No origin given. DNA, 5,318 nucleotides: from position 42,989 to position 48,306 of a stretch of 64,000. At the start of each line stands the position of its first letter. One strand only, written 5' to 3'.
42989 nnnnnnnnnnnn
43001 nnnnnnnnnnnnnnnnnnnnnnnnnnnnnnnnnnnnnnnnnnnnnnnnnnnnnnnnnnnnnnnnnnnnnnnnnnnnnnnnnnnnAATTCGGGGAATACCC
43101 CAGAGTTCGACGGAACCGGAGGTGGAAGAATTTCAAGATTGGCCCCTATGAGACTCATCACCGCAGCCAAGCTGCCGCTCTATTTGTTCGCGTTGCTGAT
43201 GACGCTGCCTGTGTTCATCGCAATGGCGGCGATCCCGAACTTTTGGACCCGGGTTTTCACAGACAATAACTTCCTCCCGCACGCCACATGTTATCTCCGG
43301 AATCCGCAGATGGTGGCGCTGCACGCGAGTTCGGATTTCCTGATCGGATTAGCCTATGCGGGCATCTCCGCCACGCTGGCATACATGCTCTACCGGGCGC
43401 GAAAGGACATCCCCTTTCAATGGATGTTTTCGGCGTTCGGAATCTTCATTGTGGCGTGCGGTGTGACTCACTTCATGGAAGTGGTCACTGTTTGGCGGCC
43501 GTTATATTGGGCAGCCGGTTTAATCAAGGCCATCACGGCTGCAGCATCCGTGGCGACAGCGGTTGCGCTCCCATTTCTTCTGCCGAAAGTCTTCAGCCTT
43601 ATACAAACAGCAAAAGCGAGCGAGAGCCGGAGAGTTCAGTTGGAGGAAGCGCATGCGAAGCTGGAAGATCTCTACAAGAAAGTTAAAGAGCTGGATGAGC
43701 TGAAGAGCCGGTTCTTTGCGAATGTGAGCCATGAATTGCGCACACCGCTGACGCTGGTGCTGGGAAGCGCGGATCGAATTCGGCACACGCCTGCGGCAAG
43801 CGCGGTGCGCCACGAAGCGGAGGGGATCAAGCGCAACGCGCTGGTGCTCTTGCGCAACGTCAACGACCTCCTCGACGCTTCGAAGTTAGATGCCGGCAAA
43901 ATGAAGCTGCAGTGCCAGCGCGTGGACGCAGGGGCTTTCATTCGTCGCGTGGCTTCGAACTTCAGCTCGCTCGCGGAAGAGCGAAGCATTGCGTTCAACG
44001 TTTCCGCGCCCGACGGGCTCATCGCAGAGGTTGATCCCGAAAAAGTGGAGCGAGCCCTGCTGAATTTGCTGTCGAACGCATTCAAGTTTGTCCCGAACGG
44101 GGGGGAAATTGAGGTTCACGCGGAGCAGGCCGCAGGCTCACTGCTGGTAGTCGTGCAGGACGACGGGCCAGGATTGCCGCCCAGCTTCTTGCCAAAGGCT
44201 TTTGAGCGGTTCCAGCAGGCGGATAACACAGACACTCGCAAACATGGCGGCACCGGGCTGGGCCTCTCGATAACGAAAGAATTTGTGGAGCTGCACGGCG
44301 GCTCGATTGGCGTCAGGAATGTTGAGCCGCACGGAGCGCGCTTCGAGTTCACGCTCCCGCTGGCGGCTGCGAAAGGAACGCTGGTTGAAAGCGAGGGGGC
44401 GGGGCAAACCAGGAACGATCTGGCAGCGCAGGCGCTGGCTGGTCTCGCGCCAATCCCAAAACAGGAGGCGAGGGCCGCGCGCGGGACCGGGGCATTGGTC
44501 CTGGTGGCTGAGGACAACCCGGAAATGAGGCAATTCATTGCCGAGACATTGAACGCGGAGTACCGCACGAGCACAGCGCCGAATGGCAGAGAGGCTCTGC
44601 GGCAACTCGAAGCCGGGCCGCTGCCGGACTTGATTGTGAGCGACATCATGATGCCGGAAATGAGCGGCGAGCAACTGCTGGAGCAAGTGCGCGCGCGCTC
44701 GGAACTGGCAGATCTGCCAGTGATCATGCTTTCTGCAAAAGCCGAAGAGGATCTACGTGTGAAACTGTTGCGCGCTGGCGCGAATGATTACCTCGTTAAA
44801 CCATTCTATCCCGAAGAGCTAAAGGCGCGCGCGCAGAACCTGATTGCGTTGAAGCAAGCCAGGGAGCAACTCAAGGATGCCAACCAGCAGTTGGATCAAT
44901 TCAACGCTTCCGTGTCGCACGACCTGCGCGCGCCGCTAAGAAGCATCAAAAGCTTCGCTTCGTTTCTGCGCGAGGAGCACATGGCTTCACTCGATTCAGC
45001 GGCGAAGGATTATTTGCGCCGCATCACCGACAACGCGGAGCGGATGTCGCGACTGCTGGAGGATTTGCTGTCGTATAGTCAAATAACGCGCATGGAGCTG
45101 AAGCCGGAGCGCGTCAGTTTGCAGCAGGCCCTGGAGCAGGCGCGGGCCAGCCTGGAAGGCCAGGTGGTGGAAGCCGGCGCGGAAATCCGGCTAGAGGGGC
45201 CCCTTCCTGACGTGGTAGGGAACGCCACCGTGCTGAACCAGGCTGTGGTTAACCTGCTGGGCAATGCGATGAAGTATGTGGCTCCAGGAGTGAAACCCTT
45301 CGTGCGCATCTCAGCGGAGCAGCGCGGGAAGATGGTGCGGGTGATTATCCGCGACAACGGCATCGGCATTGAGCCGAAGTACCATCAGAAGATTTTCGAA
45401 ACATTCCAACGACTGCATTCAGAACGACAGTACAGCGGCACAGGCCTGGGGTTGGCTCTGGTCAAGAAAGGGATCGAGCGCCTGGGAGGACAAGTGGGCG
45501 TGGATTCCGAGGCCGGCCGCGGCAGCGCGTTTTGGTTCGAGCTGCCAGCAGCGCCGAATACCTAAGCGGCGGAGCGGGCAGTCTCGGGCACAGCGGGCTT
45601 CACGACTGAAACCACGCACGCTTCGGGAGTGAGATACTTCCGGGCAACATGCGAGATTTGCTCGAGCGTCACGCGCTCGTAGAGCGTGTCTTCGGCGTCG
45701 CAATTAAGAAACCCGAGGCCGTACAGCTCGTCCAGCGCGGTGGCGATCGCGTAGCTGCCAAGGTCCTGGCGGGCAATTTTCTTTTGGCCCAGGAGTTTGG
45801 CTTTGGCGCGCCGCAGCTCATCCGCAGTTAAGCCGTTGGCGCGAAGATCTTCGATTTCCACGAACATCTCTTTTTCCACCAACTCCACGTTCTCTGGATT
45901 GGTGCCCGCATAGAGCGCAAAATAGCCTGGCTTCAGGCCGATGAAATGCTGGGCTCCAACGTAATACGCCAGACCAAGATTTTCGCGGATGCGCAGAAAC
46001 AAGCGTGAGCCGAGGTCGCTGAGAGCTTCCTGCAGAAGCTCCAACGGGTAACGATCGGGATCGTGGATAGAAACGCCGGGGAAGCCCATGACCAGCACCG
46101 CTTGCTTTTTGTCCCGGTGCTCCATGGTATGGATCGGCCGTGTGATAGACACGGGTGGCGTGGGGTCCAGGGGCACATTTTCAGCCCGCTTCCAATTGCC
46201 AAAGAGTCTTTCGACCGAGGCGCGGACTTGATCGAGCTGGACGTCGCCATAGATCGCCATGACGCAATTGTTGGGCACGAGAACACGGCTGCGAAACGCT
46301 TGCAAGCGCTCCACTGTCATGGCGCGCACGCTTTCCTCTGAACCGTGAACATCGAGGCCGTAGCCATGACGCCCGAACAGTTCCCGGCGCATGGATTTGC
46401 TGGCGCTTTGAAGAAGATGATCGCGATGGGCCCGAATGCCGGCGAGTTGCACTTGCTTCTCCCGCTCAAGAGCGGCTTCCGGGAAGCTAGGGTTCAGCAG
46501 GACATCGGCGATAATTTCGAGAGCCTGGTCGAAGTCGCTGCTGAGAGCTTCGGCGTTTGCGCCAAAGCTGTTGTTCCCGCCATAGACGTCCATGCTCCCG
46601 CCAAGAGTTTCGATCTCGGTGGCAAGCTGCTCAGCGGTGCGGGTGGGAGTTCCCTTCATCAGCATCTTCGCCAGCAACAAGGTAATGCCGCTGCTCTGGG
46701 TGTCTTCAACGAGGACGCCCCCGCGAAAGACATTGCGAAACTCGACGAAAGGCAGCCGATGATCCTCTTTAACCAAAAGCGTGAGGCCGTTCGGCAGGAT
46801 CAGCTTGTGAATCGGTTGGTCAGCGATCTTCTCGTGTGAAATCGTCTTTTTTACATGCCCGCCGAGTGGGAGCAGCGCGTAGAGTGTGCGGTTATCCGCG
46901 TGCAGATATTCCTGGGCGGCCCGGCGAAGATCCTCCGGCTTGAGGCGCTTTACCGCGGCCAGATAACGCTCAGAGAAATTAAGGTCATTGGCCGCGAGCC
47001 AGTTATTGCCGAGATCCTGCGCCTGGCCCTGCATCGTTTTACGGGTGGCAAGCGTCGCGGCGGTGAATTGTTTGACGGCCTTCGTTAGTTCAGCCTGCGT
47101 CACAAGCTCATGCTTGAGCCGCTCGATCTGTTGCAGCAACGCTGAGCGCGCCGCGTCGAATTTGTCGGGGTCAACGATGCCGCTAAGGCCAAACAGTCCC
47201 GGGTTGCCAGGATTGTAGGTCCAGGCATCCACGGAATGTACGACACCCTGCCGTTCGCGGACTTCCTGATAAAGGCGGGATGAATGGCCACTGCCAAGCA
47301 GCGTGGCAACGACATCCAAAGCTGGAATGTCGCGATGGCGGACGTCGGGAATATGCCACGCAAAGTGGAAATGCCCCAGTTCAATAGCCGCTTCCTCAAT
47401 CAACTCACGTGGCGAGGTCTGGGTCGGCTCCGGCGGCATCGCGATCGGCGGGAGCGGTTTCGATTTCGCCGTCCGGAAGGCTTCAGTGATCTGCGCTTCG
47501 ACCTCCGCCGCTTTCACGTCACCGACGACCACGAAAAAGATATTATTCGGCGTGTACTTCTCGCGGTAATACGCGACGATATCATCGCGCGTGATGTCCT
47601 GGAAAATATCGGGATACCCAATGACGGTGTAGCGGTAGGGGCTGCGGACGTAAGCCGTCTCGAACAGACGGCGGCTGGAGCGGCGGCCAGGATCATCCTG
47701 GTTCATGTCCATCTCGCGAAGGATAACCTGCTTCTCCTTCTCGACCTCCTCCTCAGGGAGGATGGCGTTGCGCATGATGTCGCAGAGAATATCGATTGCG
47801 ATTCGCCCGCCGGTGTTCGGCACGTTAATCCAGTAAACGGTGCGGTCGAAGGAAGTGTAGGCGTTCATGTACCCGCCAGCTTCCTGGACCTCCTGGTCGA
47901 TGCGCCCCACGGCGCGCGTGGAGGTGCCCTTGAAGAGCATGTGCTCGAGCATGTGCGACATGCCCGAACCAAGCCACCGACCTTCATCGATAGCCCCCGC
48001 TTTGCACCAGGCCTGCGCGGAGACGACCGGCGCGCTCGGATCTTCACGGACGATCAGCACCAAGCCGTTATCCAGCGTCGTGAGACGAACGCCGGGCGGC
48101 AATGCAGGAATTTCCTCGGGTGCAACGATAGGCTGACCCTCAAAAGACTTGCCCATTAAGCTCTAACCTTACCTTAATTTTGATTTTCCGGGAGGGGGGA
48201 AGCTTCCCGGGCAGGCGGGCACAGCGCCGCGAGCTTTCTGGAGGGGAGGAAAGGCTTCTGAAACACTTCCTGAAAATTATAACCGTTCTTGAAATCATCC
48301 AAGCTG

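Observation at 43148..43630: Sensor kinase N-terminus matches the ethylene-binding domain of plant/cyanobacterial ethylene receptors, including the Cu(I)-ligand Cys and His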

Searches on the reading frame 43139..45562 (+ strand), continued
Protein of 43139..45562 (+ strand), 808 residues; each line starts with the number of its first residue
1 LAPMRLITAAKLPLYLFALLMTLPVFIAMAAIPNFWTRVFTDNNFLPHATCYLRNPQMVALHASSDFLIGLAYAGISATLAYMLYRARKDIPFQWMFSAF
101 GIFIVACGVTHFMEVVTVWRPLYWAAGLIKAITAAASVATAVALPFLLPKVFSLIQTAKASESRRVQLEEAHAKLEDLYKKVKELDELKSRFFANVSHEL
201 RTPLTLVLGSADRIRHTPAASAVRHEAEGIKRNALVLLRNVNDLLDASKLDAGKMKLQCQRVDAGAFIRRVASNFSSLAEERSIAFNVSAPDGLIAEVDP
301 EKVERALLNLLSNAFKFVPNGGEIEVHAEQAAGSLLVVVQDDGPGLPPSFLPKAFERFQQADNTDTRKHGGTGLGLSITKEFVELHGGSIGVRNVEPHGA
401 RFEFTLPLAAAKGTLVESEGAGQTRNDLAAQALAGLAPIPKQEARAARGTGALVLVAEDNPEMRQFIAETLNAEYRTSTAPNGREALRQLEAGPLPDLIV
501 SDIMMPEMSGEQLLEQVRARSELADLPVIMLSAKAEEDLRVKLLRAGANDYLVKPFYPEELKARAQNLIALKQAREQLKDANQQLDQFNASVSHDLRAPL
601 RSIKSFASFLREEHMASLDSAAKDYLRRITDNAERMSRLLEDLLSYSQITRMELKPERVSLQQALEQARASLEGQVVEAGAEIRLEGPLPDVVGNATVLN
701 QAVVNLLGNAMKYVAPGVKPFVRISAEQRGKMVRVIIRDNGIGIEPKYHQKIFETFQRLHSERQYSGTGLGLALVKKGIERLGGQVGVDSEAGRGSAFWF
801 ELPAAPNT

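Call 78: predict_structure(alignment_id=A4)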
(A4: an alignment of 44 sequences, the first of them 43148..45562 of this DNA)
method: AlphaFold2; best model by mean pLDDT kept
length: 805 residues; sequences in the alignment: 44
mean_pLDDT: 84.9   pTM: 0.45
mean pLDDT of the five models: 84.9, 84.9, 82.2, 79.0, 77.1
residues with pLDDT >= 90: 363; 70-90: 349; 50-70: 76; < 50: 17
segments of 3 or more residues with pLDDT < 50: 1-6, 439-445
pLDDT, mean of each block of 10 residues (from residue 1): 43 65 72 61 65 73 76 72 68 71 78 75 72 70 70 74 84 84 77 79 85 81 85 88 86 92 94 93 95 95 95 92 96 96 88 80 62 94 96 89 95 77 81 67 59 98 94 96 95 96 97 95 96 92 96 95 93 78 74 82 86 88 86 85 83 93 93 92 95 95 93 93 96 96 91 84 86 95 94 97 81
secondary structure, 60 per line:
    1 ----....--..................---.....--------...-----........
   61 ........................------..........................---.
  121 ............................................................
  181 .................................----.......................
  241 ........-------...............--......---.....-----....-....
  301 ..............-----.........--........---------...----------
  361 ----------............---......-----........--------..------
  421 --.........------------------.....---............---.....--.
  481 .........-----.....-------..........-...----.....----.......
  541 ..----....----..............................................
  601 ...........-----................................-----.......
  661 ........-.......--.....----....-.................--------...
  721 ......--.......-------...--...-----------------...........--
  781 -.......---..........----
elements in order (helices of 4 or more, strands of 3 or more residues): H5-8 H11-28 H32-36 H53-84 H91-116 H120-213 H218-248 E256-260 H261-270 H273-278 E282-286 E292-295 H297-314 E320-328 E331-338 H371-382 E386-391 E397-404 H423-431 E450-454 H458-469 E473-477 H480-489 E495-499 H507-516 E525-529 H534-542 E547-550 H555-611 H617-648 E654-657 H658-668 H670-676 E679-683 E688-691 H693-709 E718-726 E729-735 H768-778 E782-788 E792-801

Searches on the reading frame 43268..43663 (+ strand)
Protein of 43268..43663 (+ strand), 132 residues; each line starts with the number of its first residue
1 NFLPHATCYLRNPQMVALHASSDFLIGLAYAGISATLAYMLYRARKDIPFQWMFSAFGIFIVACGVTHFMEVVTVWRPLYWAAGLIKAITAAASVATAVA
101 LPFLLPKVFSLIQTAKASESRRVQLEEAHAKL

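Call 44: search_dna_similar(query=window:43268-43663:+, collection=plasmids, mode=protein, max_evalue=0.001, max_rows=40)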
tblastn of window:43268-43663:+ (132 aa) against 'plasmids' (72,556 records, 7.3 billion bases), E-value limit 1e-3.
Records with a match: 20; places in all: 24; records where one place covers at least 80% of the query: 11.
Best place of each record, by identity: <60% 20.
By first word of the organism name: Azospirillum 7; Acaryochloris 3; Rhodovastum 2; Novosphingobium 2; Kovacikia 1; Pseudanabaena 1; Eleftheria 1; Deinococcus 1; Blastomonas 1; Rhizobium 1.
By predicted mobility (MOB-suite, as given by PLSDB): non-mobilizable 12; mobilizable 5; conjugative 3.
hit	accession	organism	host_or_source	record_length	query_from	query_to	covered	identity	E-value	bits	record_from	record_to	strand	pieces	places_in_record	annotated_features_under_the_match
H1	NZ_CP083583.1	Kovacikia minuta CCNUW1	cell culture,fresh water lake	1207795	1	132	100%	54.5%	3e-30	120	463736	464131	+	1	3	record has no annotation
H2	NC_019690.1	Pseudanabaena sp. PCC 7367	-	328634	2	130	98%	44.2%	1e-19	90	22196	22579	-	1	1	PAS domain S-box protein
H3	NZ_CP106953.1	Eleftheria terrae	soil sample,soil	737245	2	111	83%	50.9%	2e-20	92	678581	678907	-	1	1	ATP-binding protein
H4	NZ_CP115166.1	Deinococcus aquaticus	Freshwater stream system, activated ...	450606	13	132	91%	45.8%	4e-19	89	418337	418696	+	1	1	ATP-binding protein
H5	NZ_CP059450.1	Azospirillum brasilense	Prokaryotes,soil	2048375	2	126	95%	41.4%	2e-13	72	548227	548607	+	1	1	none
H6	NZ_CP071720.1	Acaryochloris sp. 'Moss Beach'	culture,intertidal zone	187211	1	111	84%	45.9%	7e-18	85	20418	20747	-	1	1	none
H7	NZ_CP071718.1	Acaryochloris sp. 'Moss Beach'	culture,intertidal zone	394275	1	111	84%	45.9%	8e-18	85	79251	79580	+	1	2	none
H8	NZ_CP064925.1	Acaryochloris marina S15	cell culture,surface of Pikea pinnata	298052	1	124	94%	41.1%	7e-18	85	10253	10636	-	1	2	GAF domain-containing hybrid sensor histidine kinase/response ...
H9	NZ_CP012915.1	Azospirillum brasilense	Digitaria eriantha,microbe,root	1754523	2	126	95%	40.6%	2e-13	72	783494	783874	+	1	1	none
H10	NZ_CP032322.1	Azospirillum argentinense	soil sample,Agricultural field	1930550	2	126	95%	40.6%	3e-13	72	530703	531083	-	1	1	record has no annotation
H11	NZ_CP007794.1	Azospirillum argentinense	Triticum aestivum L.,Root,wheat ...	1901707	2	126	95%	40.6%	4e-13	72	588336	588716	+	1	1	record has no annotation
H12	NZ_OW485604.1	Rhodovastum atsumiense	-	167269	4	80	58%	48.1%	7e-17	82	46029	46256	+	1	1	PAS domain S-box protein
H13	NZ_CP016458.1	Blastomonas sp. RAC04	Microbial isolate,Algal phycosphere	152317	1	80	61%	42.5%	2e-12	69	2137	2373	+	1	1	sensor histidine kinase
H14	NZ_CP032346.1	Azospirillum brasilense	soil sample,Agricultural field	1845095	2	80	60%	41.8%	1e-13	73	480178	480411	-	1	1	record has no annotation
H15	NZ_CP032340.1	Azospirillum brasilense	soil sample,Agricultural field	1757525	2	80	60%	41.8%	3e-13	72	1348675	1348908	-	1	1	none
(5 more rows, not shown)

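Call 46: get_annotated_region(hit=H9, flank=2500)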
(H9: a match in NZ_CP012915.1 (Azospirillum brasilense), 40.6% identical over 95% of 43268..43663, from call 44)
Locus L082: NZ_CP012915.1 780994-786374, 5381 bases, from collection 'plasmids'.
description: Azospirillum brasilense strain Sp 7 plasmid ABSP7_p1, complete sequence
organism: Azospirillum brasilense (NCBI taxid 192)
taxonomy: Bacteria; Pseudomonadota; Alphaproteobacteria; Rhodospirillales; Azospirillaceae; Azospirillum; Azospirillum brasilense
host: -; source: Digitaria eriantha,microbe,root; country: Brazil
typing (MOB-suite, as given by PLSDB): non-mobilizable; replicon rep_cluster_622
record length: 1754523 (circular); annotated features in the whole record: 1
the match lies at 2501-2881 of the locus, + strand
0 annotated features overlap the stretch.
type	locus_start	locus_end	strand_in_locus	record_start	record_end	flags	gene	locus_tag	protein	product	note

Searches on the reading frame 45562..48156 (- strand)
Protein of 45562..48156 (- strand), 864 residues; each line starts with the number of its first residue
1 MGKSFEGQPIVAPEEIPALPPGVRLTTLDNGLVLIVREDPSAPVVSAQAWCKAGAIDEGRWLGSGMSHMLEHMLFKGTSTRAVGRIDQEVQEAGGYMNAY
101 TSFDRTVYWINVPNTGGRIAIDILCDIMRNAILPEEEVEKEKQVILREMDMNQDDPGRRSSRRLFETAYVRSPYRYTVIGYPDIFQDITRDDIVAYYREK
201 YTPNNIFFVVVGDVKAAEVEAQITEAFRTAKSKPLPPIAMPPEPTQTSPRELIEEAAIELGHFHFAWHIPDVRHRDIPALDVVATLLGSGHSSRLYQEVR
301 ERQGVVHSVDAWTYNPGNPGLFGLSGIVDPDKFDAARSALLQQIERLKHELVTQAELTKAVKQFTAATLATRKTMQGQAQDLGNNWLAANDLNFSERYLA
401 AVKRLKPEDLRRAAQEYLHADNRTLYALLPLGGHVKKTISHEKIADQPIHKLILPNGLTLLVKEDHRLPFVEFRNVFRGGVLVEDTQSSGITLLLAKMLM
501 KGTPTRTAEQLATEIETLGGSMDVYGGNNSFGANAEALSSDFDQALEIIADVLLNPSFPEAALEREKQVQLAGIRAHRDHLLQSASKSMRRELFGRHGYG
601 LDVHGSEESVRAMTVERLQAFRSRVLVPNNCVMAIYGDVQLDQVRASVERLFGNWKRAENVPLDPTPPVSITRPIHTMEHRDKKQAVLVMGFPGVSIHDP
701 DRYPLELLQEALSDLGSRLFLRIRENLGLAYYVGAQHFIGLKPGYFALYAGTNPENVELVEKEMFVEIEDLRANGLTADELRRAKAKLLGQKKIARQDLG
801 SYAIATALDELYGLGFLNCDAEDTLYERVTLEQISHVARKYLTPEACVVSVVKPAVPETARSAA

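Call 20: search_protein_families(library=pfam, proteins=[window:45562-48156:-], max_evalue=0.001)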
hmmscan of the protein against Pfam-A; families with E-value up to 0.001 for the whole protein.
window:45562-48156:- (864 aa): 2 families
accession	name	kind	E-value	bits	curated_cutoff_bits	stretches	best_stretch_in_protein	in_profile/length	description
PF05193.26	Peptidase_M16_C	-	6.2e-85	284.1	23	2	187-363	1-180/181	Peptidase M16 inactive domain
PF00675.25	Peptidase_M16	-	5.3e-43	146.9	22.3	2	35-178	3-145/149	Insulinase (Peptidase family M16)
